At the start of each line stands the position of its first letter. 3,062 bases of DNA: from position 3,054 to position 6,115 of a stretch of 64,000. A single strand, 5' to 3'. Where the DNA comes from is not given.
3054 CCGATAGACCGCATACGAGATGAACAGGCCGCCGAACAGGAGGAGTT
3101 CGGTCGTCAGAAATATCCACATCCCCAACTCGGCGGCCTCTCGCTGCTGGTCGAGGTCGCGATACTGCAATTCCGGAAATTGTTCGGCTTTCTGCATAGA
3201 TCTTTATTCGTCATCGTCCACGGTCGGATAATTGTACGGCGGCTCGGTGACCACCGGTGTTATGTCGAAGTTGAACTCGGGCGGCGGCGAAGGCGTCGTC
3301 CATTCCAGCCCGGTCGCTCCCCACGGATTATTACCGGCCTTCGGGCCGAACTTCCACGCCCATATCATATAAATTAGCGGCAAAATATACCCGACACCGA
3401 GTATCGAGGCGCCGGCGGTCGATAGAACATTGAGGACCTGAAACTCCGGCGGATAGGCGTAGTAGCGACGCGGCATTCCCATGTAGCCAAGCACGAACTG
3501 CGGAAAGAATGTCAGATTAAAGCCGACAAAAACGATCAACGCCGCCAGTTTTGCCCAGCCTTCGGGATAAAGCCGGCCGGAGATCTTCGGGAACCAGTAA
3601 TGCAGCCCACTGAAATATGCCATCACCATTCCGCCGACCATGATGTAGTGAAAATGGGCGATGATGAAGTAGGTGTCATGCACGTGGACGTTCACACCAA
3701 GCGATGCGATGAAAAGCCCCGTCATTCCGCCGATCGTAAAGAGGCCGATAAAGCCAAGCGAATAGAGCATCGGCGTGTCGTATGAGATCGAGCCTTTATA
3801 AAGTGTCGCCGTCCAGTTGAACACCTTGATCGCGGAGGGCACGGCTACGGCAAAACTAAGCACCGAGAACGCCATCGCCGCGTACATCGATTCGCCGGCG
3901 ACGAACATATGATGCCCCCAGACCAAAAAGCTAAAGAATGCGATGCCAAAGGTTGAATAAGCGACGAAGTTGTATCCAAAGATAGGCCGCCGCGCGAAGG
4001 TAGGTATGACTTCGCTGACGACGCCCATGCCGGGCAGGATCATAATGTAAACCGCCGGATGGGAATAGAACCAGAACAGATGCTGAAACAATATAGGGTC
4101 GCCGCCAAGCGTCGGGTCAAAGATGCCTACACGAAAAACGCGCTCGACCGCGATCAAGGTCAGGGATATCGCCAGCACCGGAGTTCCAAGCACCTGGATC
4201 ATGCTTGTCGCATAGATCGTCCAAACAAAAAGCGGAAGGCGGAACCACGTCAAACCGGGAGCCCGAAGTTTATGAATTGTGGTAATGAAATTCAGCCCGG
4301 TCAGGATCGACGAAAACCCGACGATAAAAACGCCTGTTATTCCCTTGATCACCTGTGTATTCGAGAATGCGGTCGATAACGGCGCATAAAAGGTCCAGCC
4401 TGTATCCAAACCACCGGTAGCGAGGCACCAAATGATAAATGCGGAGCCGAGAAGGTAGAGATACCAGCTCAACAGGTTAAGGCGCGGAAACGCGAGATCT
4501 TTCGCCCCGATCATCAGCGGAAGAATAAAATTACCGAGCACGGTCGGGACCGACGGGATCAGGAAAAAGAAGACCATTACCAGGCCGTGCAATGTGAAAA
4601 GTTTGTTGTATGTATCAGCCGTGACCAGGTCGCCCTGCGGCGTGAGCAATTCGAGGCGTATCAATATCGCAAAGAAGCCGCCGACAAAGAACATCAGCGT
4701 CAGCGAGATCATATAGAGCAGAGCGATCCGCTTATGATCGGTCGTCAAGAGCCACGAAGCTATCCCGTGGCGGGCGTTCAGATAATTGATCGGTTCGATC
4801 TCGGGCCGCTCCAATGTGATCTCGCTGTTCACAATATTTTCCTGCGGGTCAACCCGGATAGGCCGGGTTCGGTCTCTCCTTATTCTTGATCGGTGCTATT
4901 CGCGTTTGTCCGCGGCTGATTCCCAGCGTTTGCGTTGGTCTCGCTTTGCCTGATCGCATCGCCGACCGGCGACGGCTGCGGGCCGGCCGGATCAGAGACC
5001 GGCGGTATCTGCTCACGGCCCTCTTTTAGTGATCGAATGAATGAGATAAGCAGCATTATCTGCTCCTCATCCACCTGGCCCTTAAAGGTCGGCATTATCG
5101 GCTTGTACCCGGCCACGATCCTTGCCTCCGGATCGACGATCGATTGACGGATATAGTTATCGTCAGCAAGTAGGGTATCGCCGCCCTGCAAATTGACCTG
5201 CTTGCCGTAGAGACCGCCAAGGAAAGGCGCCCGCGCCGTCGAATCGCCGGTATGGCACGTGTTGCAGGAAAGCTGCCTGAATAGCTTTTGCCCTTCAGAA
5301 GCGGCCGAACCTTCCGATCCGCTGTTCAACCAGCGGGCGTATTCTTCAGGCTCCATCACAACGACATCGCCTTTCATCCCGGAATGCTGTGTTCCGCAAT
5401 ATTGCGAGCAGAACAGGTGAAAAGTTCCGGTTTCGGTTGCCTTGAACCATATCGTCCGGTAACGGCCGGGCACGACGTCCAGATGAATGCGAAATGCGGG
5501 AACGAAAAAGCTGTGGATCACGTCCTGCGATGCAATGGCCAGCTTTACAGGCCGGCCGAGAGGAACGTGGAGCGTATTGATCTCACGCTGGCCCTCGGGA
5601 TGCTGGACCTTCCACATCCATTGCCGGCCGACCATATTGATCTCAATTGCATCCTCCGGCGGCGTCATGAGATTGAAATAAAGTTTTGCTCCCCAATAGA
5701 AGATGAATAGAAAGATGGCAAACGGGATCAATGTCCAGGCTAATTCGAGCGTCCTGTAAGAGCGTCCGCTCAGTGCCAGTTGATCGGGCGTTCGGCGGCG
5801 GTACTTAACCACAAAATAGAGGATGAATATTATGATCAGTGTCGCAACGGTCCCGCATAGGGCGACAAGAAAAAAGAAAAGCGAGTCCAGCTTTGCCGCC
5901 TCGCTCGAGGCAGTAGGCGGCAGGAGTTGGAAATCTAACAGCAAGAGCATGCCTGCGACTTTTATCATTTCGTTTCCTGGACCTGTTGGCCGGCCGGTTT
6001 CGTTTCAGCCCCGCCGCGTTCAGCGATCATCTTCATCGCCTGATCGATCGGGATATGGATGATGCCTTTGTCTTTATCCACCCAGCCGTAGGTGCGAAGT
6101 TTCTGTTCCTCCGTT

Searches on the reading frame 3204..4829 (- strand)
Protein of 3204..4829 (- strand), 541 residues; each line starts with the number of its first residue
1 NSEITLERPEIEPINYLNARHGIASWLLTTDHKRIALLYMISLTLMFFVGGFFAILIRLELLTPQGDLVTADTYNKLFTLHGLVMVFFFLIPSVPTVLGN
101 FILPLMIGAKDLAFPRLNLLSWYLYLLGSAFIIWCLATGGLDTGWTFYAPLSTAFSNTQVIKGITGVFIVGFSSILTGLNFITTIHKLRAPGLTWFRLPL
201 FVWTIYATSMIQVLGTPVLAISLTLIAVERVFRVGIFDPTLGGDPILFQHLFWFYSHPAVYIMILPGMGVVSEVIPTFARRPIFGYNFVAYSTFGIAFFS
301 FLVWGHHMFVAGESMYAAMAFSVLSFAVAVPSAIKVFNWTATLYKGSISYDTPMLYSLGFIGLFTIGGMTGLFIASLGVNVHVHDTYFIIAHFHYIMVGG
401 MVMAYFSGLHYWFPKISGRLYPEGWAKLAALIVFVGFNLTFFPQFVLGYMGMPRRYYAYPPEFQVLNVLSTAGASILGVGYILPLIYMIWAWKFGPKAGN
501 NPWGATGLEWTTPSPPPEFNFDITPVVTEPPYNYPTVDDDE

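Call 53: search_protein_families(library=pfam, proteins=[window:3204-4829:-], max_evalue=0.001)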
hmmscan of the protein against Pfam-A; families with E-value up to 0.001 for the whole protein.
window:3204-4829:- (541 aa): 1 family
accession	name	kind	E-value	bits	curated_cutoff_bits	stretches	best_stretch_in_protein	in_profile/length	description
PF00115.25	COX1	-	3.7e-150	501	34.8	1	34-476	1-436/436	Cytochrome C and Quinol oxidase polypeptide I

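Call 54: find_homologous_proteins(query=window:3204-4829:-, max_evalue=1e-50)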
Query window:3204-4829:- (541 aa): 8000 proteins with E <= 1e-50 among 8000 candidates; the best 120 are listed.
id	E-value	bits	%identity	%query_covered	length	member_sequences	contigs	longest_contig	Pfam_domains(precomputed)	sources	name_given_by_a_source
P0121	0.0e+0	1209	99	100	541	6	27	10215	PF00115.26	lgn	-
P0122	0.0e+0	1068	84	100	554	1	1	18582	PF00115.26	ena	-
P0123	0.0e+0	1066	85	99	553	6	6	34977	PF00115.26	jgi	jgi:cytochrome c oxidase subunit 1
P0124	0.0e+0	1062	84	100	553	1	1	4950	PF00115.26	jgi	jgi:cytochrome c oxidase subunit 1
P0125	0.0e+0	1059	83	100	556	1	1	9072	PF00115.26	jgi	jgi:cytochrome c oxidase subunit 1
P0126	0.0e+0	1054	84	100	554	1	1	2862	PF00115.26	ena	-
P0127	0.0e+0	1033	83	99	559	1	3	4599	PF00115.26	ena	-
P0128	2.6e-294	995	83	95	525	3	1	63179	PF00115.26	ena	-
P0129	9.3e-293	990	78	100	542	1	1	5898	PF00115.26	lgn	-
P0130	1.2e-290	983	76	100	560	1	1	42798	PF00115.26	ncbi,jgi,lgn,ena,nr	ncbi:MAG TPA: cytochrome c oxidase subunit I [Blastocatellia bacterium]|nr:cytochrome c oxidase subu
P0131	1.6e-290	983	78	99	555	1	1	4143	PF00115.26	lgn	-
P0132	2.2e-288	976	79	97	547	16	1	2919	PF00115.26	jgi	-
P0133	1.4e-287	973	77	99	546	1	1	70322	PF00115.26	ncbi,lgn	-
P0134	1.4e-287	973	76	100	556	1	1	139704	PF00115.26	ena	-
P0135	1.6e-287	973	77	99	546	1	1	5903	PF00115.26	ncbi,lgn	-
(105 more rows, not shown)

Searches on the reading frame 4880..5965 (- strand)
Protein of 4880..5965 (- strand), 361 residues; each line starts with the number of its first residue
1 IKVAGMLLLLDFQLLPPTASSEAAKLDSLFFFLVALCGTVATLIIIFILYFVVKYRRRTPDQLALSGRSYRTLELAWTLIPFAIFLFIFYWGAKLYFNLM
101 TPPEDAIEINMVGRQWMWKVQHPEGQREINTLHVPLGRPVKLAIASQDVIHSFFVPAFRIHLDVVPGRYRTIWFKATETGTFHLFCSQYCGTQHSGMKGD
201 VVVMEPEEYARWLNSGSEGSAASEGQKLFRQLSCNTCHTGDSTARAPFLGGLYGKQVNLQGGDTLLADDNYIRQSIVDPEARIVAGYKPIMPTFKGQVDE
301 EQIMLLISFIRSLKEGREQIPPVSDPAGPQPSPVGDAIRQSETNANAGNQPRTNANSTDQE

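Call 53: search_protein_families(library=pfam, proteins=[window:4880-5965:-], max_evalue=0.001)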
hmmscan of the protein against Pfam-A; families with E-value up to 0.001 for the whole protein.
window:4880-5965:- (361 aa): 5 families
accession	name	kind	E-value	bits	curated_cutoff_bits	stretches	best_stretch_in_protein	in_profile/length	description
PF00116.26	COX2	-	2.6e-17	63.3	22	1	130-198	46-114/120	Cytochrome C oxidase subunit II, periplasmic domain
PF00034.26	Cytochrom_C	-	4.8e-07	31.4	21.3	1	223-314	2-90/90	Cytochrome c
PF13473.12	Cupredoxin_1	-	2.8e-06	27.7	27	1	120-203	25-104/104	Cupredoxin-like domain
PF02790.20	COX2_TM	-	1.1e-05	26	22.8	1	15-88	8-81/88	Cytochrome C oxidase subunit II, transmembrane domain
PF13442.11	Cytochrome_CBB3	-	3.8e-05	24.4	27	1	221-310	2-68/68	Cytochrome C oxidase, cbb3-type, subunit III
